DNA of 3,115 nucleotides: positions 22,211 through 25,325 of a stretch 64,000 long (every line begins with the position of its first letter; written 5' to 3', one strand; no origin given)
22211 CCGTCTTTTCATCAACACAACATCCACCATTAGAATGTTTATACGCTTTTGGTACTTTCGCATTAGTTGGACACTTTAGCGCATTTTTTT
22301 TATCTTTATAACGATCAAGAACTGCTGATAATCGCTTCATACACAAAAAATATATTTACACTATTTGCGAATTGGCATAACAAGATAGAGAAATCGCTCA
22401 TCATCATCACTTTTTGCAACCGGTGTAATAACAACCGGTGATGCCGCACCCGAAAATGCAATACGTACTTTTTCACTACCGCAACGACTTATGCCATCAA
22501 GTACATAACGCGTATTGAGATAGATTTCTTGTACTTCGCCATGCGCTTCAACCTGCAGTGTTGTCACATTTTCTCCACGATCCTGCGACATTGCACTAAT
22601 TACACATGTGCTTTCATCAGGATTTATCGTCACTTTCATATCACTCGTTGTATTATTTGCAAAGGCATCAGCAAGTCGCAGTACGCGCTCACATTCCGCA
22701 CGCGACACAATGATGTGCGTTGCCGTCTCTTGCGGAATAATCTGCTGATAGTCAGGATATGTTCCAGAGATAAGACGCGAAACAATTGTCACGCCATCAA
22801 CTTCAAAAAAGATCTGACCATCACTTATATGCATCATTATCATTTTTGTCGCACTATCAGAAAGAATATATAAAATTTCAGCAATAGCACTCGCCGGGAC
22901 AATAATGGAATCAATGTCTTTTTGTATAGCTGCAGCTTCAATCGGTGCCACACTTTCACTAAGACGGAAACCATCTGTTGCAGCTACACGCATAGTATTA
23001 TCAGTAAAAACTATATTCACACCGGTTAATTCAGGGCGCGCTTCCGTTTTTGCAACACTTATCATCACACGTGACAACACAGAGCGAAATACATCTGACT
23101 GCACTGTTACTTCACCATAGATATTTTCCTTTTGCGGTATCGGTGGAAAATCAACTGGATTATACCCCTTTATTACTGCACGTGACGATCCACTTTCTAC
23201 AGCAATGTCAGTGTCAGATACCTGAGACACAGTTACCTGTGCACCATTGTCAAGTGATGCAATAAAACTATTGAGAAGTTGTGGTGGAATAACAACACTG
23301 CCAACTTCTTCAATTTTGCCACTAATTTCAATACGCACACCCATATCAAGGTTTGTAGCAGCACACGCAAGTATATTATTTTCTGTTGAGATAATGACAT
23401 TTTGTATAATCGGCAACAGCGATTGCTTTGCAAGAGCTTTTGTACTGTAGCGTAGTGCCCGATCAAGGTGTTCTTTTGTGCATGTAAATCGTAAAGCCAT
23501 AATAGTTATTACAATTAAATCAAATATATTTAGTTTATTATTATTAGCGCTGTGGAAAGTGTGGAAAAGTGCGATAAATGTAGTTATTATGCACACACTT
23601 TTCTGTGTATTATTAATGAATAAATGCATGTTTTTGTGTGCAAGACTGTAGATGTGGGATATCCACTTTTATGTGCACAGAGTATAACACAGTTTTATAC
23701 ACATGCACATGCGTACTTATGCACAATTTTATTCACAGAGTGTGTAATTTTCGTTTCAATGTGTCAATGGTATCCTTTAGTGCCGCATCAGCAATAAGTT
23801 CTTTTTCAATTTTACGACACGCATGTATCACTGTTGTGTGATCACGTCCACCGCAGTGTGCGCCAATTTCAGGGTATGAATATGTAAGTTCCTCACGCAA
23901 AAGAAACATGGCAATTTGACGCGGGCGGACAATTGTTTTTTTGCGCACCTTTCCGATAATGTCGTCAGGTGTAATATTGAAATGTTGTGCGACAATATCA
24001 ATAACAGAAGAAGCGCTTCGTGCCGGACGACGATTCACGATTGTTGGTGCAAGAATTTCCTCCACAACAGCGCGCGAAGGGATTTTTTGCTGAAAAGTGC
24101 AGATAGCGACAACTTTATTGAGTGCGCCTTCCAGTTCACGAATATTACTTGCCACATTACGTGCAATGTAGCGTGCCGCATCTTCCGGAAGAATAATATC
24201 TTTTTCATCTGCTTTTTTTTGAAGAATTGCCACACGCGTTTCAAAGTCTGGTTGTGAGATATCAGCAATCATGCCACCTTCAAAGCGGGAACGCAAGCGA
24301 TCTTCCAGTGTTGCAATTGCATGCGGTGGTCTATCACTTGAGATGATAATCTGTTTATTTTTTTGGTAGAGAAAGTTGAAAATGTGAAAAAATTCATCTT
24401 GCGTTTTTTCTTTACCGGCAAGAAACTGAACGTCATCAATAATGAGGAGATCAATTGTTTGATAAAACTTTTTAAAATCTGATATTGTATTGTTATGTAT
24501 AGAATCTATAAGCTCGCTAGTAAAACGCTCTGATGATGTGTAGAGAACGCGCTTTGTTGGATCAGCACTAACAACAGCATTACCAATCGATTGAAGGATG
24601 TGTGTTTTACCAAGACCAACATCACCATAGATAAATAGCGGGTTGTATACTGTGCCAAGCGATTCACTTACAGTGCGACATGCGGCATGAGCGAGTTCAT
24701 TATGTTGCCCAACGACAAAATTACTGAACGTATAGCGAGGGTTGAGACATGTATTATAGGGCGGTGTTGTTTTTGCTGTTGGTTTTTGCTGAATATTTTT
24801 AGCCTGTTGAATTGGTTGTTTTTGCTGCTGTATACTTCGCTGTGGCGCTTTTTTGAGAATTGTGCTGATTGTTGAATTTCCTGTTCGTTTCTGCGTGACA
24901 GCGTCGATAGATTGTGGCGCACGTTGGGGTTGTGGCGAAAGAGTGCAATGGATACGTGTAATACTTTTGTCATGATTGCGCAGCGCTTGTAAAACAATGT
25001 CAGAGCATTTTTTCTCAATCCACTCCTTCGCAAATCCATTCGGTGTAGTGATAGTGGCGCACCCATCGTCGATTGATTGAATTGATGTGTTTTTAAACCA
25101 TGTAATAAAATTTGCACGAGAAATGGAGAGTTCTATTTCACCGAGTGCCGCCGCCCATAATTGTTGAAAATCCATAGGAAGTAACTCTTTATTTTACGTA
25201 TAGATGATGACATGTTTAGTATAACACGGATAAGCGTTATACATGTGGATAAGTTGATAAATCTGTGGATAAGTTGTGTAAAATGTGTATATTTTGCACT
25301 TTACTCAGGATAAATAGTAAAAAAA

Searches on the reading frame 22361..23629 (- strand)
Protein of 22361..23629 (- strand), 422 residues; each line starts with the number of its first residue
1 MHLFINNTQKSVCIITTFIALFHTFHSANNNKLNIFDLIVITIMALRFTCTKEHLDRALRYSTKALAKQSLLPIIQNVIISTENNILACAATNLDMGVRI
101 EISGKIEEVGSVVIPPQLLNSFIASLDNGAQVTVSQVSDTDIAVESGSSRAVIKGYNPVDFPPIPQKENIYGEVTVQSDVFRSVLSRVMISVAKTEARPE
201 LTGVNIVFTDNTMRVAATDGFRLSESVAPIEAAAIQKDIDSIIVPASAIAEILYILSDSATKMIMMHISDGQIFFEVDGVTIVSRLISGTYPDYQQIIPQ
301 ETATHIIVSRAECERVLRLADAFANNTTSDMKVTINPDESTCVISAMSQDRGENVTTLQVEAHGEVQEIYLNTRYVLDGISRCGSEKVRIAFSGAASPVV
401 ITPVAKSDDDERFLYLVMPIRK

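Call 8: search_protein_families(library=pfam, proteins=[window:22361-23629:-], max_evalue=0.00001)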
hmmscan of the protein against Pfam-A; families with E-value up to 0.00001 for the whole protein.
window:22361-23629:- (422 aa): 3 families
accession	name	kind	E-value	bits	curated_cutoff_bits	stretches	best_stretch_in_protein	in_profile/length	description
PF02767.21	DNA_pol3_beta_2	-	7e-29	100.9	27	1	176-293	2-116/116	DNA polymerase III beta subunit, central domain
PF00712.24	DNA_pol3_beta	-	1.2e-18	67.9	24.4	1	47-164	2-119/120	DNA polymerase III beta subunit, N-terminal domain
PF02768.20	DNA_pol3_beta_3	-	5.9e-17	62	27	1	296-421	2-121/121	DNA polymerase III beta subunit, C-terminal domain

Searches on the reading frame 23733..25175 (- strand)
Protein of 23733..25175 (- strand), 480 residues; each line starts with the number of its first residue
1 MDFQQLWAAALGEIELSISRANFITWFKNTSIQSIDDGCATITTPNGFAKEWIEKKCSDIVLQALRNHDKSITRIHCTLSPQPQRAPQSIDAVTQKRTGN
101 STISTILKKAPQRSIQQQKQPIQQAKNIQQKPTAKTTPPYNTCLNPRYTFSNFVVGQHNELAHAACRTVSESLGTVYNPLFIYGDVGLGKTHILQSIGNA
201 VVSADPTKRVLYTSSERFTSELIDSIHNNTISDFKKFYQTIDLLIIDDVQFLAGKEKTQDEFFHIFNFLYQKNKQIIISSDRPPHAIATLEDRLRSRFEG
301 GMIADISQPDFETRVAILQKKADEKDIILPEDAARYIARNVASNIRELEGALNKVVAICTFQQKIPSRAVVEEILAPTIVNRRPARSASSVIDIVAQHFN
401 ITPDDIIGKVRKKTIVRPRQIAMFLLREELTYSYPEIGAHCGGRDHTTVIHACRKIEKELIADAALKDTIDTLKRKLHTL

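Call 8: search_protein_families(library=pfam, proteins=[window:23733-25175:-], max_evalue=0.00001)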
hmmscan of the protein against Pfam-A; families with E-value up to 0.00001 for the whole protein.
window:23733-25175:- (480 aa): 4 families
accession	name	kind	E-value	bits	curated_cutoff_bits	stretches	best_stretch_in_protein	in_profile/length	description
PF00308.24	Bac_DnaA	-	5.9e-68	228.6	23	1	144-304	1-161/162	Bacterial DnaA ATPAse domain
PF08299.17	Bac_DnaA_C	-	4.5e-30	103.9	31.5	1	390-456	3-69/69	Bacterial dnaA protein helix-turn-helix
PF11638.13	DnaA_N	-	5.4e-11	42.5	24.6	1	4-66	1-64/65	DnaA N-terminal domain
PF01695.23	IstB_IS21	-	2.5e-08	34.1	24.1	1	180-282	95-194/238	IstB-like ATP binding protein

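Call 67: list_cluster_members(proteins=[window:23733-25175:-, window:20544-21605:-, window:43089-44102:+, P0011, window:60452-61042:+])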
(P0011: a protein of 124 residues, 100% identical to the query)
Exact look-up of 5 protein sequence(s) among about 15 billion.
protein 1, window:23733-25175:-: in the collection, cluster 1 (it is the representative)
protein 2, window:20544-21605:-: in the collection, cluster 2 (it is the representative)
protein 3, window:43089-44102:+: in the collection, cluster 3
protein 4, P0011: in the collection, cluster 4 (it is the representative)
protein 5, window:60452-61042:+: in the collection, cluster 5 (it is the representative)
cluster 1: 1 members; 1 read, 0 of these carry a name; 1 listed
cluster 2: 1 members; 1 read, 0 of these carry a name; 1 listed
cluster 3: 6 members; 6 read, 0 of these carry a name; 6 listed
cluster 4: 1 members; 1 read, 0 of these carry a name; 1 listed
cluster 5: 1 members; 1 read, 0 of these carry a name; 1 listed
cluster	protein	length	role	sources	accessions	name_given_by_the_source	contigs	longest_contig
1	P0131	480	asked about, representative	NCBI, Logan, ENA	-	-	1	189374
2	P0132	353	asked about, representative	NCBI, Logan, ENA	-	-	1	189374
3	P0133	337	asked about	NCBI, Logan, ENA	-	-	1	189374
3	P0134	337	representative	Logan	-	-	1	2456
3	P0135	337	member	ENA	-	-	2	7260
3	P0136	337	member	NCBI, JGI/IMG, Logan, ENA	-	-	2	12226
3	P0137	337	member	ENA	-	-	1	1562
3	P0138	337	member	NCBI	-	-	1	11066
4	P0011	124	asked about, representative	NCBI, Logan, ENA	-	-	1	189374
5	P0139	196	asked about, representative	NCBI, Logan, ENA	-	-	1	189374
